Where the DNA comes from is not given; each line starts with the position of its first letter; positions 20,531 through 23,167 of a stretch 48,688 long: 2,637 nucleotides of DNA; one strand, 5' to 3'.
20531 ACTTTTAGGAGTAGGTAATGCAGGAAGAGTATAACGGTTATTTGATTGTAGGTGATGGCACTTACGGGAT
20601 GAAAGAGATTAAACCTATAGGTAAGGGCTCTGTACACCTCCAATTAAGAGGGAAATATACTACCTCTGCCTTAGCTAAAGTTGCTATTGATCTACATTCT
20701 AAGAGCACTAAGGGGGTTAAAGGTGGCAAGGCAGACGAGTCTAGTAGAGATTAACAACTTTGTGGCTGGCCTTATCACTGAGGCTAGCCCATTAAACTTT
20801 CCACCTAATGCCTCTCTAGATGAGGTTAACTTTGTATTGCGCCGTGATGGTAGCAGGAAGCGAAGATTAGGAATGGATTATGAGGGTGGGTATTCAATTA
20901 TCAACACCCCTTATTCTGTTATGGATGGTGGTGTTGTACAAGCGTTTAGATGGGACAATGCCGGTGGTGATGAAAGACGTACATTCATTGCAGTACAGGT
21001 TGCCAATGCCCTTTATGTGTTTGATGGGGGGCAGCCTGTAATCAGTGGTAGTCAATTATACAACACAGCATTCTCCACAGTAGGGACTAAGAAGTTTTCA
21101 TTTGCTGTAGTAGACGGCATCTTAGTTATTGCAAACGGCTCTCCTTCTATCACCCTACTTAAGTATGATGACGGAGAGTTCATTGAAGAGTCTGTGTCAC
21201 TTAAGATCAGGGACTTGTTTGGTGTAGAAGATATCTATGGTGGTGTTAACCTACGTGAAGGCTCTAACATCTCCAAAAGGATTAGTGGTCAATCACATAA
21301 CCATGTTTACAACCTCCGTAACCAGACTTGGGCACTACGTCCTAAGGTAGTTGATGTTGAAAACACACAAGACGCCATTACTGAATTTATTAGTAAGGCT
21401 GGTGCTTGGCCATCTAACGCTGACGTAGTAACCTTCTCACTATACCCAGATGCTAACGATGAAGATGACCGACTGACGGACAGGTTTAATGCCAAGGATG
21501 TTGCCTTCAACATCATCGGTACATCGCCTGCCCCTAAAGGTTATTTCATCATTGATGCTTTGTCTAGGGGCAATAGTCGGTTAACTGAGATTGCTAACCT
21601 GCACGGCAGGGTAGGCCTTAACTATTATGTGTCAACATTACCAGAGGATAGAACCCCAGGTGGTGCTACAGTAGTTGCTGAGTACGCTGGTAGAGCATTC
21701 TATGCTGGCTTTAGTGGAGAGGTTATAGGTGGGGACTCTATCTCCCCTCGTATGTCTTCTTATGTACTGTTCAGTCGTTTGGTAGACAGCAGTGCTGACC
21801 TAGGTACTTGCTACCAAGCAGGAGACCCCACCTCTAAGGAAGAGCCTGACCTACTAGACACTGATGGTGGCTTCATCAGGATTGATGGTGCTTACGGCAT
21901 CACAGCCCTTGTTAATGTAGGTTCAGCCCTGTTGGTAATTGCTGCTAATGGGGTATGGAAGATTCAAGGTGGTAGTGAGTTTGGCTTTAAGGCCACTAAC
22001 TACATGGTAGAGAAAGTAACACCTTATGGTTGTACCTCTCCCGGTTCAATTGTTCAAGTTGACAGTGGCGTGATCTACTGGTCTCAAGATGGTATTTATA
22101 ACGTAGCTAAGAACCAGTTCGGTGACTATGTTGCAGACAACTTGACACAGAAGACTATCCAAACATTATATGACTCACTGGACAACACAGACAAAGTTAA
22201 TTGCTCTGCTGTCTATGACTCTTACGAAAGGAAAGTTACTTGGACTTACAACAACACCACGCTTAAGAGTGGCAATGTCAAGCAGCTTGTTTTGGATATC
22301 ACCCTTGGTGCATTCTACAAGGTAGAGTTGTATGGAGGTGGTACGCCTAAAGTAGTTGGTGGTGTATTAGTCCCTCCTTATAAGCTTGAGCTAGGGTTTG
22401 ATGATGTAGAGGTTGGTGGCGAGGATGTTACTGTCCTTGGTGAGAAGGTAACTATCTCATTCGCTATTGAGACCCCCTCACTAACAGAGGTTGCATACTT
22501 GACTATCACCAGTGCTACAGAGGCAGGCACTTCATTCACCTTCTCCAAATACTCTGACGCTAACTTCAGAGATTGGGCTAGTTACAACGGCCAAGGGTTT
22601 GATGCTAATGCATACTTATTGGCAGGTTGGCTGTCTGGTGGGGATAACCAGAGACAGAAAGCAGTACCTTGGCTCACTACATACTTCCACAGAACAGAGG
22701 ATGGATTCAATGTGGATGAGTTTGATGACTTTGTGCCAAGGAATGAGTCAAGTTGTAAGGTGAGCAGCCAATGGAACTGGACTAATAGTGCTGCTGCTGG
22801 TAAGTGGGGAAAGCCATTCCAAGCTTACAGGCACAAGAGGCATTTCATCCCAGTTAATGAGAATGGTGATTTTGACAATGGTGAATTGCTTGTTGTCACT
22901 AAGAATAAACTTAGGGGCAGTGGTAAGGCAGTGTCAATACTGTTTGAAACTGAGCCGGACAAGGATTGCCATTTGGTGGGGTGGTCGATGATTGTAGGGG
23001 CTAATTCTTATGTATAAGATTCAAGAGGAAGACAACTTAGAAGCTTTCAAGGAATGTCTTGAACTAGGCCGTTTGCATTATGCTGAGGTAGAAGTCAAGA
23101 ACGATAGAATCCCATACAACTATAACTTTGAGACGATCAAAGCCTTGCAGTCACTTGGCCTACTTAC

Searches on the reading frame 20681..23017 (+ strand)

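Call 10: search_protein_families(library=phrogs, proteins=[window:20681-23017:+], max_evalue=0.00001)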
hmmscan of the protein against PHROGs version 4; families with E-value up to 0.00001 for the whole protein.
window:20681-23017:+ (778 aa): 4 families
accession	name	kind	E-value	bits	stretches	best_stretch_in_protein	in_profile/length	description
phrog_8094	-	tail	5.7e-252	839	1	16-776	2-767/769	tail appendage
phrog_21185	-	tail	4.4e-12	45.9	1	402-523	533-654/1038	tail protein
phrog_3287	-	head and packaging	1.6e-08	34.9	1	394-528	197-325/524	virion structural protein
phrog_511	-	head and packaging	1.1e-06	28.3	1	392-480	601-676/862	internal virion protein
